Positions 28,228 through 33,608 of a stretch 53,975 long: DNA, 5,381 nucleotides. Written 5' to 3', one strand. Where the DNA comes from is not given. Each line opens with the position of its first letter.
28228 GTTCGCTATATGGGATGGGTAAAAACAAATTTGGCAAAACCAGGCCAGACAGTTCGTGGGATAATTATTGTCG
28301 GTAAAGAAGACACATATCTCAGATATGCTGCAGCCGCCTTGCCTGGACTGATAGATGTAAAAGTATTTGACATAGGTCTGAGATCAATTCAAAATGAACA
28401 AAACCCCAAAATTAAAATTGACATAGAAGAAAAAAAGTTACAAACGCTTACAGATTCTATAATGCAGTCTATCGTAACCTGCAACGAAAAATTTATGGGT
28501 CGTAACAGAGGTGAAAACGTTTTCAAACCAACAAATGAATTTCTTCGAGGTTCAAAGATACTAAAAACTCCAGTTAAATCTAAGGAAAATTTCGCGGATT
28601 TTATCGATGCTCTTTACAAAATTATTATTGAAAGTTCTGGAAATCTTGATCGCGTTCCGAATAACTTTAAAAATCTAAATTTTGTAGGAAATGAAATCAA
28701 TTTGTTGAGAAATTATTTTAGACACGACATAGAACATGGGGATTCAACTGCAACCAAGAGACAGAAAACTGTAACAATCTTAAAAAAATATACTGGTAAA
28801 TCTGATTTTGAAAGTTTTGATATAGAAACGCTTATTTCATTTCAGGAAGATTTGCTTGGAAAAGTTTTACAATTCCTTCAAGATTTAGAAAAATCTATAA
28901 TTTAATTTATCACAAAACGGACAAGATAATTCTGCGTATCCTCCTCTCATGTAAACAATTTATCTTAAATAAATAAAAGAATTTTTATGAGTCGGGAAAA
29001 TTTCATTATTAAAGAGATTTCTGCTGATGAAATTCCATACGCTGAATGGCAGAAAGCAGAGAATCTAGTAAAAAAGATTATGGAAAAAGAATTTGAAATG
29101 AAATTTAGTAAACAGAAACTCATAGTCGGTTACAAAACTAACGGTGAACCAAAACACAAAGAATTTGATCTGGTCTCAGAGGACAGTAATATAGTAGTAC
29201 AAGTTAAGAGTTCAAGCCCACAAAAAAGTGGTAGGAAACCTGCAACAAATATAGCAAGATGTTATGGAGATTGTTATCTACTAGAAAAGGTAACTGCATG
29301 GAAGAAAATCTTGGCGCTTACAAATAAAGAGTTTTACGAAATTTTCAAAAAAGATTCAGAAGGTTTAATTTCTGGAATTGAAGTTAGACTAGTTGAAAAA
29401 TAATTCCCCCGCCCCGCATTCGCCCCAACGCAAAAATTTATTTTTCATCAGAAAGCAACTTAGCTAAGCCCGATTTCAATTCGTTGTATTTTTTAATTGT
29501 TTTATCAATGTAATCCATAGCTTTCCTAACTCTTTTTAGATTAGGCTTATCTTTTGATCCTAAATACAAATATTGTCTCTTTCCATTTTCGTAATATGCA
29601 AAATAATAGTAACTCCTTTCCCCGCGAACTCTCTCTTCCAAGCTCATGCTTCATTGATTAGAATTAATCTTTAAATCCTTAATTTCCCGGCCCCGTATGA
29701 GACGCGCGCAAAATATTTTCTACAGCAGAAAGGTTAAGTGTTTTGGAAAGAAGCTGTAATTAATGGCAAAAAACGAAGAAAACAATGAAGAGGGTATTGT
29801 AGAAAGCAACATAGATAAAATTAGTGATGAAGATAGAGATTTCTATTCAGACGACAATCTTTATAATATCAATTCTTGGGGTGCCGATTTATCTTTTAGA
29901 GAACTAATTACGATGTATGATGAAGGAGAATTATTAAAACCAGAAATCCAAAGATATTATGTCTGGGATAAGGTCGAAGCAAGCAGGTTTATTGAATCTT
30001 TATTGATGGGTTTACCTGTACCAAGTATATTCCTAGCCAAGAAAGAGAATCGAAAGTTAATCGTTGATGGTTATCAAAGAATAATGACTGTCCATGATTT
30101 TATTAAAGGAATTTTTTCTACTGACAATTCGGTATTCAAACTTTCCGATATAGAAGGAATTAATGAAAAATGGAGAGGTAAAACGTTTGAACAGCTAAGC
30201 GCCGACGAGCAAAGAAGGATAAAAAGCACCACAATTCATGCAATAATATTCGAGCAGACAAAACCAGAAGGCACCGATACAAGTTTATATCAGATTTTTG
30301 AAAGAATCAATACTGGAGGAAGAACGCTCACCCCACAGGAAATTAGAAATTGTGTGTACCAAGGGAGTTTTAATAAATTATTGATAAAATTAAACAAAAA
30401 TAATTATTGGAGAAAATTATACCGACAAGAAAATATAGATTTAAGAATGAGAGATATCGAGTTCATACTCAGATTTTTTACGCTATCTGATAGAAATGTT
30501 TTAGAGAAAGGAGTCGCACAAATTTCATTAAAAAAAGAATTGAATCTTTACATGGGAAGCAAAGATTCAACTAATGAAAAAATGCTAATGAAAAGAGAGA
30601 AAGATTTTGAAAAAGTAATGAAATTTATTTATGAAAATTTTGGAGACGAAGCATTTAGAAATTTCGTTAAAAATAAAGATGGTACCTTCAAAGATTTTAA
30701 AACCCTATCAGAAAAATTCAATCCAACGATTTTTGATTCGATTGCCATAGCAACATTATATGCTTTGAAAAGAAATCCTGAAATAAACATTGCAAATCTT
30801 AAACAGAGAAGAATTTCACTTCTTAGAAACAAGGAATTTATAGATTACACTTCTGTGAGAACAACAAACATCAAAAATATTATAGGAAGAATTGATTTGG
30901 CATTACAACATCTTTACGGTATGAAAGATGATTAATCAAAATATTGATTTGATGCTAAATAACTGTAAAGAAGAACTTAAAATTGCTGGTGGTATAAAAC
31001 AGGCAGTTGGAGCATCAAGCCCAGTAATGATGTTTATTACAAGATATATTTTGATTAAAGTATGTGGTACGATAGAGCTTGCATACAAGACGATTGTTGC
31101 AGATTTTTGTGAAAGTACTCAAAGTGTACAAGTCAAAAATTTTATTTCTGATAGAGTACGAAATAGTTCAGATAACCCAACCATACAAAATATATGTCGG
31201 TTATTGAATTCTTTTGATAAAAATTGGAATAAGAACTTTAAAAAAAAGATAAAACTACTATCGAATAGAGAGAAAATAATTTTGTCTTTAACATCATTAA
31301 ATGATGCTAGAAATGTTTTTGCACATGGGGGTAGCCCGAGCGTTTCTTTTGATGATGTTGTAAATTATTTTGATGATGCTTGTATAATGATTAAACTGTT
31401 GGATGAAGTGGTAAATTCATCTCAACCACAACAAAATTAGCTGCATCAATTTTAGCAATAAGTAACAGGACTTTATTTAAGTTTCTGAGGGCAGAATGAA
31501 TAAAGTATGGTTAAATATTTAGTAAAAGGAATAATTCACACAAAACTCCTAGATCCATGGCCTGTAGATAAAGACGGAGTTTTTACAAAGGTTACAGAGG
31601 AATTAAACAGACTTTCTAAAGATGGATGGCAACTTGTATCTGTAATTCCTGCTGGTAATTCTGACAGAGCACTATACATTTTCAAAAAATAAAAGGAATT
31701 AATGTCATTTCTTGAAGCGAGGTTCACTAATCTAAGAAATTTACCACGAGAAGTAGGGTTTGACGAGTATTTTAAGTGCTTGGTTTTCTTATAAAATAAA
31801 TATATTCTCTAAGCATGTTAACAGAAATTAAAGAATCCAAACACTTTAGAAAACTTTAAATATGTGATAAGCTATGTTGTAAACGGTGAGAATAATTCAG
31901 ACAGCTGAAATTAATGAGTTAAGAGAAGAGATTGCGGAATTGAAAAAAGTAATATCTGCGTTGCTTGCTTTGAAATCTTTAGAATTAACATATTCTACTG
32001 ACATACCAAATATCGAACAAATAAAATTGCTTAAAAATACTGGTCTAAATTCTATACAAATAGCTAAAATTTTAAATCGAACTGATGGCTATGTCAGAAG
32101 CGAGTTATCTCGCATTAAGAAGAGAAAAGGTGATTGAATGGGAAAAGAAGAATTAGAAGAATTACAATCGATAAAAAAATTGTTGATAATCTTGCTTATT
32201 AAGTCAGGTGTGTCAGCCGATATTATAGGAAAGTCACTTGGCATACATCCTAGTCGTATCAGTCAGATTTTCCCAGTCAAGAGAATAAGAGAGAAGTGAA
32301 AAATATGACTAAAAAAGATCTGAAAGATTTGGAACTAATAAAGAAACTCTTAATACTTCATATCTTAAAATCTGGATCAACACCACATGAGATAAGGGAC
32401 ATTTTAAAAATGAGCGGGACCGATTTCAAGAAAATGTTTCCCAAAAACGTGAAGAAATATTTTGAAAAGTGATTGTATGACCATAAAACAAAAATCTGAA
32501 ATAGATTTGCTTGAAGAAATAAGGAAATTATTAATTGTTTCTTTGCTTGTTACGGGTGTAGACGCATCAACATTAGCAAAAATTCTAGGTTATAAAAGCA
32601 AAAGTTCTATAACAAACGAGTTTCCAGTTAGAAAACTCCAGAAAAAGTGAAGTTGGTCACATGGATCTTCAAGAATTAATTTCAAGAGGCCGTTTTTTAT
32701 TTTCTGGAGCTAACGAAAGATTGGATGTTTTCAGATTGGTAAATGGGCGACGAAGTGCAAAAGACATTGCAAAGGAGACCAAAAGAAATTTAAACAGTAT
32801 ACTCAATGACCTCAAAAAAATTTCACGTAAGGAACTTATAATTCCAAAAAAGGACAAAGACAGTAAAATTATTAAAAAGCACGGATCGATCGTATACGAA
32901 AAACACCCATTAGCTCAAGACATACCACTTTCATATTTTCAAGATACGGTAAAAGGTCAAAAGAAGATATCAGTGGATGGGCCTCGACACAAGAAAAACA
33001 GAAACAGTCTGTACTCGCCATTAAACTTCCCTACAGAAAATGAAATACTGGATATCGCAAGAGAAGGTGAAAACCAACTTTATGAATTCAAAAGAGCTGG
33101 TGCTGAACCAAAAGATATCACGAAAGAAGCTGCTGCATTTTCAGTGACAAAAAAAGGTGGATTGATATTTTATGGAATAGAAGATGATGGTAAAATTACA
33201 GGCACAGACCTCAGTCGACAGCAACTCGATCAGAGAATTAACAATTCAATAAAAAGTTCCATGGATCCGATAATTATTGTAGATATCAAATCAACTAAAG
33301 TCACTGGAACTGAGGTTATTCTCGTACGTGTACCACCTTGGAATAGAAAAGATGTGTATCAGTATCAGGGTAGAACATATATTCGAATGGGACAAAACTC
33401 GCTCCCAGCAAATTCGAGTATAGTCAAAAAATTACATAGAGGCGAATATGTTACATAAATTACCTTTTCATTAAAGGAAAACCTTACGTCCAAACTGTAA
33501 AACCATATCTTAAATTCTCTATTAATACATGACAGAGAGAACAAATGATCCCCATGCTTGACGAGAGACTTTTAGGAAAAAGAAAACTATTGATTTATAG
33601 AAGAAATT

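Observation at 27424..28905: Single polypeptide combining a NucS/DUF91-like PD-(D/E)xK core, a HEPN-like Rx4H motif and an N-terminal reader-like domain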

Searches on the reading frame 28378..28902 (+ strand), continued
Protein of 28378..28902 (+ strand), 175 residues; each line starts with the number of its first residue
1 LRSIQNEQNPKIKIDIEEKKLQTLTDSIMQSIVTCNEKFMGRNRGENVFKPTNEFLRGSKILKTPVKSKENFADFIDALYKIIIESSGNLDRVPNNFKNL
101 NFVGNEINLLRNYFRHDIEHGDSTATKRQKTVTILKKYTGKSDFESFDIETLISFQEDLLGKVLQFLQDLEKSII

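Call 74: fold_search(model_id=the predicted structure, library=viral)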
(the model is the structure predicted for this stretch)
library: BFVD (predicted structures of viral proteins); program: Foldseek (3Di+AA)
matches with E <= 10: 303; with E <= 0.001: 0
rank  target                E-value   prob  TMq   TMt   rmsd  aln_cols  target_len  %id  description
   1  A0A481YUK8            4.6e-01  0.21  0.22  0.25  14.4       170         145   12  Uncharacterized protein [Marseillevirus LCMAC102]
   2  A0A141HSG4            4.6e-01  0.20  0.26  0.19  18.3       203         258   16  (no name in the UniProt tables at hand)
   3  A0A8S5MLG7            5.0e-01  0.16  0.21  0.21  17.9       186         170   16  Uncharacterized protein [Caudovirales sp. ct1Jx6]
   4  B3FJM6                7.0e-01  0.13  0.21  0.19  15.9       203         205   12  Uncharacterized protein [Pseudomonas phage 201phi2-1]
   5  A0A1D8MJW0            7.4e-01  0.16  0.24  0.15  15.1       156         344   13  Putative rep protein [uncultured virus]
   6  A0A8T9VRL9            7.4e-01  0.12  0.20  0.19  19.9       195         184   12  (no name in the UniProt tables at hand)
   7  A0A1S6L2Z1            8.1e-01  0.21  0.29  0.24  13.6       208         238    9  Uncharacterized protein [Erwinia phage vB_EamM_Yoloswag]
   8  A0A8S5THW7            8.5e-01  0.10  0.17  0.16  17.1       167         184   12  Uncharacterized protein [Siphoviridae sp. ct6Ob18]
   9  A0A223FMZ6            9.3e-01  0.25  0.29  0.22  11.7       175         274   11  Protein OPG166 [Murmansk poxvirus]
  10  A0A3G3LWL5            9.3e-01  0.08  0.19  0.19  15.6       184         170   11  Uncharacterized protein [Corynebacterium phage Kimchi1738]
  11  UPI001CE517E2         9.8e-01  0.23  0.32  0.26  13.1       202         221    8  (no name look-up for this kind of identifier)
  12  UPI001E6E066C         1.1e+00  0.28  0.36  0.28  15.3       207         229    7  (no name look-up for this kind of identifier)
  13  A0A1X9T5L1            1.1e+00  0.11  0.23  0.15  18.5       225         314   11  Oxidoreductase motif protein [Ranid herpesvirus 3]
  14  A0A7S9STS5            1.1e+00  0.10  0.23  0.18  20.4       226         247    9  (no name in the UniProt tables at hand)
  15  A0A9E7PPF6            1.1e+00  0.10  0.20  0.10  19.0       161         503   10  Uncharacterized protein [Largemouth bass virus]
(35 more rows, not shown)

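Call 78: find_encoding_contigs(protein=P0130, flank=7000, max_places=2)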
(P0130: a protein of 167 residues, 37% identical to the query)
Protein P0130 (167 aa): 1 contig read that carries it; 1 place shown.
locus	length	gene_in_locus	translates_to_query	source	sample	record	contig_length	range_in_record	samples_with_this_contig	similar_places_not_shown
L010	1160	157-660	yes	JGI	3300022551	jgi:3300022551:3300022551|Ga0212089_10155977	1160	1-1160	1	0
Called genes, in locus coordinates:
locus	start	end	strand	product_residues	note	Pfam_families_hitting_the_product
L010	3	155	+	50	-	?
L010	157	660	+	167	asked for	-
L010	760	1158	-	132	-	?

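Call 92: search_dna_similar(query=window:28381-28902:+, collection=plasmids, mode=protein, max_evalue=0.001, max_rows=15)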
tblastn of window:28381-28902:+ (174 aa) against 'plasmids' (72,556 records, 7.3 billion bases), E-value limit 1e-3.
No match.

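Call 101: find_encoding_contigs(protein=P0133, flank=6000, max_places=3)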
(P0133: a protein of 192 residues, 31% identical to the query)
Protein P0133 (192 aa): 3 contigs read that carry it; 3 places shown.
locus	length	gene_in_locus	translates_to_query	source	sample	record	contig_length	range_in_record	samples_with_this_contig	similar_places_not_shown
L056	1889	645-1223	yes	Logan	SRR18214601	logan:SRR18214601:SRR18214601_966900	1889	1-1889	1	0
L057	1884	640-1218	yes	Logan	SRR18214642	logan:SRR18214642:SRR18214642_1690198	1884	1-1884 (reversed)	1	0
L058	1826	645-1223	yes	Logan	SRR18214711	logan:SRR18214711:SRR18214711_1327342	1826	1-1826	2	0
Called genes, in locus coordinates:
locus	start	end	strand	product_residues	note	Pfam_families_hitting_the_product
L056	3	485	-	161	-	?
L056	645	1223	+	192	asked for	-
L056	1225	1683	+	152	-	PF02663:FmdE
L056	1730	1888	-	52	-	?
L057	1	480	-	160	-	?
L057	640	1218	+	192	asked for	-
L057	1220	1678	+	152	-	PF02663:FmdE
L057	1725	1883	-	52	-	?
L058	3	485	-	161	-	?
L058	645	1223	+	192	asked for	-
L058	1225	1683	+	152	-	PF02663:FmdE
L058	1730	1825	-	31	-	?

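Call 102: find_encoding_contigs(protein=P0131, flank=6000, max_places=3)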
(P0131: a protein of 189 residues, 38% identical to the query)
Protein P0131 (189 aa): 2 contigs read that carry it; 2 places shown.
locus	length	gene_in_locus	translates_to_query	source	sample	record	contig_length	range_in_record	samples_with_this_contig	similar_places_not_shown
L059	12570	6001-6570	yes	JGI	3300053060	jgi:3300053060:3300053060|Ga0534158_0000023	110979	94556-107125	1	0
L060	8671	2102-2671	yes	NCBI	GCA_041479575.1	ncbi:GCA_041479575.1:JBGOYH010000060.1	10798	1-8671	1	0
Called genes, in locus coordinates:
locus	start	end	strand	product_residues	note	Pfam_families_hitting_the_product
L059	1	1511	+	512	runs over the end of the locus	PF23545:Zn_ribbon_HMPTM, PF04055:Radical_SAM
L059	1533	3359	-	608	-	PF00501:AMP-binding, PF13193:AMP-binding_C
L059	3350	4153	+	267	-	PF02129:Peptidase_S15, PF01738:DLH (faint), PF05677:DUF818 (faint), PF20434:BD-FAE (faint), PF00561:Abhydrolase_1, PF12146:Hydrolase_4, PF12697:Abhydrolase_6, PF00326:Peptidase_S9, +2 more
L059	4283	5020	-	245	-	PF01209:Ubie_methyltran (weak), PF05148:Methyltransf_8 (weak), PF13489:Methyltransf_23, PF07021:MetW (weak), PF13847:Methyltransf_31, PF08241:Methyltransf_11, PF08242:Methyltransf_12, PF13649:Methyltransf_25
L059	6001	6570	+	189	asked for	-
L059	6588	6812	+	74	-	-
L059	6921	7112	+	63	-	-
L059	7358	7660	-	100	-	PF00404:Dockerin_1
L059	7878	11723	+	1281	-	PF00801:PKD (faint), PF18911:PKD_4 (faint), PF13927:Ig_3 (faint), PF19077:Big_13 (faint), PF06832:BiPBP_C (faint), PF24908:Ig_SIBA-E_2nd (faint), PF07705:CARDB, PF00404:Dockerin_1 (weak), +1 more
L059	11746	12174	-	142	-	PF24038:DUF7347, PF12840:HTH_20 (weak)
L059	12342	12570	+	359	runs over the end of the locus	-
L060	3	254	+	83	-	?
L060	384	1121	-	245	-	PF01209:Ubie_methyltran (weak), PF05148:Methyltransf_8 (weak), PF13489:Methyltransf_23, PF07021:MetW (weak), PF13847:Methyltransf_31, PF08241:Methyltransf_11, PF08242:Methyltransf_12, PF13649:Methyltransf_25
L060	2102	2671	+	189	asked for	-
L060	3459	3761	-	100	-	PF00404:Dockerin_1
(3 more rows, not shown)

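Call 103: find_encoding_contigs(protein=P0141, flank=6000, max_places=2)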
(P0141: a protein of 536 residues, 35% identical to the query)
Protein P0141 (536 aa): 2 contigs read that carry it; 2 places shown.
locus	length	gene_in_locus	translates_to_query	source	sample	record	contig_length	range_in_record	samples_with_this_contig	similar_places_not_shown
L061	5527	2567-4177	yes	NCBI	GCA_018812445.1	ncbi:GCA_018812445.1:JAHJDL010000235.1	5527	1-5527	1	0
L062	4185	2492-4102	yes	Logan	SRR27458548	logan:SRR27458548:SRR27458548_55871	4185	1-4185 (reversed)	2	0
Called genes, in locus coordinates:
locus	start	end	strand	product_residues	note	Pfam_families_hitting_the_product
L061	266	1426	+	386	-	-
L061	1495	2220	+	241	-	PF00932:LTD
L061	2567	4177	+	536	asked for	PF00078:RVT_1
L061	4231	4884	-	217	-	PF02586:SRAP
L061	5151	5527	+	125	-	PF01168:Ala_racemase_N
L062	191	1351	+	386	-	-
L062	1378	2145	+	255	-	PF00932:LTD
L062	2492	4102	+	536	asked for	PF00078:RVT_1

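Call 104: find_encoding_contigs(protein=P0198, flank=6000, max_places=2)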
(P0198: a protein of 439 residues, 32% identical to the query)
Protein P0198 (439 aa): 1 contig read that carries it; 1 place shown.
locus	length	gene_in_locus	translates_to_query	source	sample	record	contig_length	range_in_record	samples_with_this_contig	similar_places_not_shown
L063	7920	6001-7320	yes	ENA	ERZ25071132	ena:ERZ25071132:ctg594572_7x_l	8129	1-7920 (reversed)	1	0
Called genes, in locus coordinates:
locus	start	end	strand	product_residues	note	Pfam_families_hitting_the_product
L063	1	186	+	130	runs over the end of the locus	?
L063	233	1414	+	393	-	PF08241:Methyltransf_11, PF08242:Methyltransf_12 (weak), PF13649:Methyltransf_25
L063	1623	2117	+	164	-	PF00583:Acetyltransf_1, PF13673:Acetyltransf_10, PF23209:IDM1_C, PF13508:Acetyltransf_7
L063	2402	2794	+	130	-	-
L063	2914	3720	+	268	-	PF01261:AP_endonuc_2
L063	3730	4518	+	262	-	PF13489:Methyltransf_23, PF05175:MTS (weak), PF08241:Methyltransf_11, PF08242:Methyltransf_12, PF13649:Methyltransf_25, PF13847:Methyltransf_31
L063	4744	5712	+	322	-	-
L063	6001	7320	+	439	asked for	-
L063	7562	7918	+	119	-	?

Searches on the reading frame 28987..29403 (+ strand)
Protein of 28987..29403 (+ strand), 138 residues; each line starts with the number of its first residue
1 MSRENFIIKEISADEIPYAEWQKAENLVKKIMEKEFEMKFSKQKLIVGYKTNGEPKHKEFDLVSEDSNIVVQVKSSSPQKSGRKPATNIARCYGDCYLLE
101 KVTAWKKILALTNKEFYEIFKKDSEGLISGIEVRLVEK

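Call 3: search_protein_families(library=pfam, proteins=[window:28987-29403:+], max_evalue=1)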
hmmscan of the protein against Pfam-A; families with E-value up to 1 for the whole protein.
window:28987-29403:+ (138 aa): 0 families

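Call 4: search_protein_families(library=padloc, proteins=[window:28987-29403:+], max_evalue=1)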
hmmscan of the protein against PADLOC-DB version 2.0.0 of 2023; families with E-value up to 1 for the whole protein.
window:28987-29403:+ (138 aa): 0 families

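Call 5: search_protein_families(library=ncbifam, proteins=[window:28987-29403:+], max_evalue=1)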
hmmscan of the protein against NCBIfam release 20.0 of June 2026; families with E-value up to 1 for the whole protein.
window:28987-29403:+ (138 aa): 1 family
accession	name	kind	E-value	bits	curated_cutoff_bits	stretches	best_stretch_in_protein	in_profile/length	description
NF011305.0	PRK14716.1-3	equivalog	0.16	11.1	409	1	19-136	60-166/486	glycosyl transferase family protein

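Call 90: search_solved_structures(query=window:28987-29400:+, max_evalue=10)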
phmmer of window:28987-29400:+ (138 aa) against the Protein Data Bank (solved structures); distinct sequences matched with E-value up to 10: 0.

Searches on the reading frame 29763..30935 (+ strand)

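Call 3: search_protein_families(library=pfam, proteins=[window:29763-30935:+], max_evalue=1)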
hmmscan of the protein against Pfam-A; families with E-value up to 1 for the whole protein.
window:29763-30935:+ (390 aa): 2 families
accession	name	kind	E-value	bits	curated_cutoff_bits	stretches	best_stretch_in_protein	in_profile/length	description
PF03235.19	GmrSD_N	-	3.3e-27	96.3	33.2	1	47-199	3-198/199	GmrSD restriction endonuclease, N-terminal domain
PF22377.2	TarS_C2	-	0.12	12.8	27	1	241-285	20-68/78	TarS C-terminal domain 2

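Call 4: search_protein_families(library=padloc, proteins=[window:29763-30935:+], max_evalue=1)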
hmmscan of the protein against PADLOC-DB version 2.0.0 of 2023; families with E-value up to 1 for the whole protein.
window:29763-30935:+ (390 aa): 5 families
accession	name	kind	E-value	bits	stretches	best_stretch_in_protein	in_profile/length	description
PDLC03877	NsnA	-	1.3e-67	226.7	1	14-379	25-374/385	-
PDLC04027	PD-T4-2_A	-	6.6e-49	164.9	1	43-297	38-290/363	-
PDLC03418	REase_II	-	2.9e-12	44.4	1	49-203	25-162/372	Type II restriction enzyme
PDLC04151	HEC-05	-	2.9e-07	27.6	1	42-105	25-82/600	-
PDLC04157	HEC-06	-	0.00095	15.9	1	45-146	11-121/558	-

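Call 5: search_protein_families(library=ncbifam, proteins=[window:29763-30935:+], max_evalue=1)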
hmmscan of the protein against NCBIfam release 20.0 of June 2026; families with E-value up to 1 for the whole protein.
window:29763-30935:+ (390 aa): 0 families

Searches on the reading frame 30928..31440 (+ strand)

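Call 3: search_protein_families(library=pfam, proteins=[window:30928-31440:+], max_evalue=1)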
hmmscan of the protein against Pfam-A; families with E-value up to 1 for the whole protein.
window:30928-31440:+ (170 aa): 4 families
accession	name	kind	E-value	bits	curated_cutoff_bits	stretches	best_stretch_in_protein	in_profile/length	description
PF18735.6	HEPN_RiboL-PSP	-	6.4e-19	69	28.4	1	28-163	22-190/191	RiboL-PSP-HEPN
PF18731.6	HEPN_Swt1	-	0.00058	20.6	27.5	1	81-150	44-106/115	Swt1-like HEPN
PF07751.16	Abi_2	-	0.0066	17.2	25.6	1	87-134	136-179/184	Abi-like protein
PF13618.11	Gluconate_2-dh3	-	0.11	13.3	23.4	1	62-117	21-76/135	Gluconate 2-dehydrogenase subunit 3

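Call 4: search_protein_families(library=padloc, proteins=[window:30928-31440:+], max_evalue=1)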
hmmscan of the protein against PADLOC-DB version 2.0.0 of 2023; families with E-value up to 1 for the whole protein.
window:30928-31440:+ (170 aa): 4 families
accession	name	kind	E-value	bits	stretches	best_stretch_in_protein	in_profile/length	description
PDLC04028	PD-T4-2_B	-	0.0013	16.8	1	38-134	31-130/168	-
PDLC04029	PD-T4-2_B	-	0.0017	16.2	1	24-133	19-130/174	-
PDLC01035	Csx1/Csm6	-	0.0023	15.4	1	86-160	322-385/396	CARF+HEPN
PDLC02153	Cas13b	-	0.0033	13.8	1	3-144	28-124/903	-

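Call 5: search_protein_families(library=ncbifam, proteins=[window:30928-31440:+], max_evalue=1)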
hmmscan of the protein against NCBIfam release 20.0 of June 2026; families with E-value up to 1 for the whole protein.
window:30928-31440:+ (170 aa): 0 families

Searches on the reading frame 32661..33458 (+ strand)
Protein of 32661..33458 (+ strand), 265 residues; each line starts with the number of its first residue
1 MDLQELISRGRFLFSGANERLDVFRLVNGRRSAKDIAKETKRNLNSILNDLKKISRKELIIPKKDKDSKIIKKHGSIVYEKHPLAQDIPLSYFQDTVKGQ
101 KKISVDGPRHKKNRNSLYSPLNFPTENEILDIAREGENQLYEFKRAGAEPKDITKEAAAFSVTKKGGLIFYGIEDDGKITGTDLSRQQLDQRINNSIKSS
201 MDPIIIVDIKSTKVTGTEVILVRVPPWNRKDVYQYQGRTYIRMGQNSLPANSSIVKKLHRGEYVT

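Call 3: search_protein_families(library=pfam, proteins=[window:32661-33458:+], max_evalue=1)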
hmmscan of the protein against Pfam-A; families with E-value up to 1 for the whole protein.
window:32661-33458:+ (265 aa): 2 families
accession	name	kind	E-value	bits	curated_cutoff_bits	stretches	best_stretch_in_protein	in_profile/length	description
PF04326.19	SLFN_AlbA_2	-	2.5e-20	73.6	25.3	1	137-250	1-117/118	Schlafen, AlbA_2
PF24796.1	WDR55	-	0.097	12.1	200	1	122-223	14-120/296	WDR55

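Call 4: search_protein_families(library=padloc, proteins=[window:32661-33458:+], max_evalue=1)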
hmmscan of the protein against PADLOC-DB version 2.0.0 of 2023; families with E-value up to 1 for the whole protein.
window:32661-33458:+ (265 aa): 7 families
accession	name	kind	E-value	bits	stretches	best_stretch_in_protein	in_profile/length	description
PDLC02394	pAgo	-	7.6e-05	18.6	1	150-261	54-171/1121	-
PDLC01434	CasR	-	0.0034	15.3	1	20-71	130-181/191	"CAS-I,CAS-II,CAS-III,CAS-IV,CAS-V,CAS-VI; associated_signaling"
PDLC01848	CARF3--CARF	-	0.0036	15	1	19-78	138-192/197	-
PDLC01268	CasR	-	0.0039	15.2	1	18-70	124-175/179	"CAS-I,CAS-II,CAS-III,CAS-IV,CAS-V,CAS-VI; associated_signaling"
PDLC01879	CARF3--CARF_TM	-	0.006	14.2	1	16-76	154-214/222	-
PDLC01749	Cas2b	-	0.025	13.1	1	177-220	35-76/87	-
PDLC01443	Cas2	-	0.12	10.9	1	186-220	42-75/86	"CAS-I,CAS-II,CAS-III,CAS-IV,CAS-V,CAS-VI; acquisition_2"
